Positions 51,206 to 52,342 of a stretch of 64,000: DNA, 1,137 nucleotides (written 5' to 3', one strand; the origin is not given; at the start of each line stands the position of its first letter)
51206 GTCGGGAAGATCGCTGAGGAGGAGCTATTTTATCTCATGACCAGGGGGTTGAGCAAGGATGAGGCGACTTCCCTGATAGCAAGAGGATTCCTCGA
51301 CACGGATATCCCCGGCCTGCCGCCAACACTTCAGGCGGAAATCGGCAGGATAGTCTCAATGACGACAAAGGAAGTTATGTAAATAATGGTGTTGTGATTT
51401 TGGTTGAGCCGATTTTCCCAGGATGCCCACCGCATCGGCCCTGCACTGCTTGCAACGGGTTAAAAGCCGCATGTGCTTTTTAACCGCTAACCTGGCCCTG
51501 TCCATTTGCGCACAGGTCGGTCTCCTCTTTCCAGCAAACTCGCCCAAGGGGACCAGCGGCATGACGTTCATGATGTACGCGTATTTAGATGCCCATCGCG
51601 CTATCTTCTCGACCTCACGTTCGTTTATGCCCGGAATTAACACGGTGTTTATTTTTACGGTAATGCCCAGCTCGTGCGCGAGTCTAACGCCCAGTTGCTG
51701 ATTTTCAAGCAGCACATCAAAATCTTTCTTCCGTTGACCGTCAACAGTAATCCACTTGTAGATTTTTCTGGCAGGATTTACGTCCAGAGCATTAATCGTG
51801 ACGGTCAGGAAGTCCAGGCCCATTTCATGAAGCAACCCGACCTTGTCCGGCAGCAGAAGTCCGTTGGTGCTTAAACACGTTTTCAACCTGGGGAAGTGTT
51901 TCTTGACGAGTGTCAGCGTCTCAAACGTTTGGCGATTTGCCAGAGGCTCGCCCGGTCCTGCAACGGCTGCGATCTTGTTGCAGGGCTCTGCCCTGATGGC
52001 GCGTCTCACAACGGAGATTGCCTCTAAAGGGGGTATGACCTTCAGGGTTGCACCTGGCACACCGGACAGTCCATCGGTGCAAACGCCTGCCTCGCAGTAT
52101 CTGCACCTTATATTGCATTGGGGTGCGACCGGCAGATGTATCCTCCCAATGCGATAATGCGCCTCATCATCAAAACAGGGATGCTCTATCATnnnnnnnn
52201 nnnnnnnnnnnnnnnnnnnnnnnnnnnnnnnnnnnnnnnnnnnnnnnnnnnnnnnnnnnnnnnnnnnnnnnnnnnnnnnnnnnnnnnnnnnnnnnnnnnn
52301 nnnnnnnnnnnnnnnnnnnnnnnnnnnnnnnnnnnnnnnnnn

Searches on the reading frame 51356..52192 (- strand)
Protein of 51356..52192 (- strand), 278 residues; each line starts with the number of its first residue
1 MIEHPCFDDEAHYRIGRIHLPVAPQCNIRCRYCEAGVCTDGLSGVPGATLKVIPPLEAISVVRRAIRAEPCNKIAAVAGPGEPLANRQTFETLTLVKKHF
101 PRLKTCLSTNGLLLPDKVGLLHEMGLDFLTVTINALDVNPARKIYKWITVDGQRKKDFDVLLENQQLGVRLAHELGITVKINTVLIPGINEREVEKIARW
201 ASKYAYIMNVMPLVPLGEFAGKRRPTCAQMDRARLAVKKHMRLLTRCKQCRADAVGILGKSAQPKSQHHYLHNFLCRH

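Call 10: search_protein_families(library=ncbifam, proteins=[window:51356-52192:-], max_evalue=0.01)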
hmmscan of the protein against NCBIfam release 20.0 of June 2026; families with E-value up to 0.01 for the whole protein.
window:51356-52192:- (278 aa): 17 families
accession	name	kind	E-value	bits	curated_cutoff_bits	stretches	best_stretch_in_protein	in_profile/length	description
TIGR01290.1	nifB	equivalog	1.1e-68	231.9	343.65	1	3-261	11-279/441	nitrogenase cofactor biosynthesis protein NifB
TIGR02666.1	moaA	equivalog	2.4e-22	79.3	284.05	1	14-252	8-231/336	GTP 3',8-cyclase MoaA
TIGR02668.1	moaA_archaeal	equivalog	1e-15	57.5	325.25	1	15-220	9-193/303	GTP 3',8-cyclase MoaA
NF001199.0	PRK00164.2-1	equivalog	3.7e-15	55.9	231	1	11-220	7-194/308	GTP 3',8-cyclase MoaA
TIGR04317.1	W_rSAM_matur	equivalog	3.5e-09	36.2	380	1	17-144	5-121/349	tungsten cofactor oxidoreductase radical SAM maturase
NF038283.1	viperin_w_prok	equivalog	9.7e-08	31.5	180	1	23-185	9-162/281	viperin family antiviral radical SAM protein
TIGR04311.1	rSAM_Geo_metal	subfamily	3e-05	23.3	400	1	18-203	5-176/423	radical SAM/SPASM family putative metalloenzyme maturase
TIGR04038.1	tatD_link_rSAM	subfamily_domain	6.6e-05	22.8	129.7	1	13-199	4-180/192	TatD family nuclease-associated radical SAM protein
NF045646.2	rSAM_Se_TrsS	equivalog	6.6e-05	21.6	490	1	20-246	90-293/441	radical SAM (seleno)protein TrsS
NF038170.1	lachnocin_rSAM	equivalog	0.00024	20.1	550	1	13-222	73-275/440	lachnocin radical SAM maturase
NF050035.1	rSAM_WgK_link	exception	0.00029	19.9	650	1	19-137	12-120/367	radical SAM/SPASM peptide maturase WgkB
TIGR02493.1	PFLA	equivalog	0.0012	18.2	231.75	1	26-210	25-192/235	pyruvate formate-lyase-activating protein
TIGR04367.1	HpnR_B12_rSAM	equivalog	0.0025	16.4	650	1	121-211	281-359/490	hopanoid C-3 methylase HpnR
TIGR04148.1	GG_samocin_CFB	equivalog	0.004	16.4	300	0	14-164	15-166/411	radical SAM peptide maturase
NF038107.1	rSAM_NF038107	equivalog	0.0047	15.7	600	1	25-197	94-259/444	Cys-every-fifth radical SAM/SPASM peptide maturase CefB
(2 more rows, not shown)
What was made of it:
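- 51356..52192 (-): NifB-like radical SAM CDS. It abuts the rad50 stop codon and occupies the place where relatives have nurA-herA. NCBIfam nifB 1.1e-68, below its cut-off (call 10).
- Closest known: Canonical archaeal Rad50. Different: Scores are far below the equivalog cut-offs (call 10).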
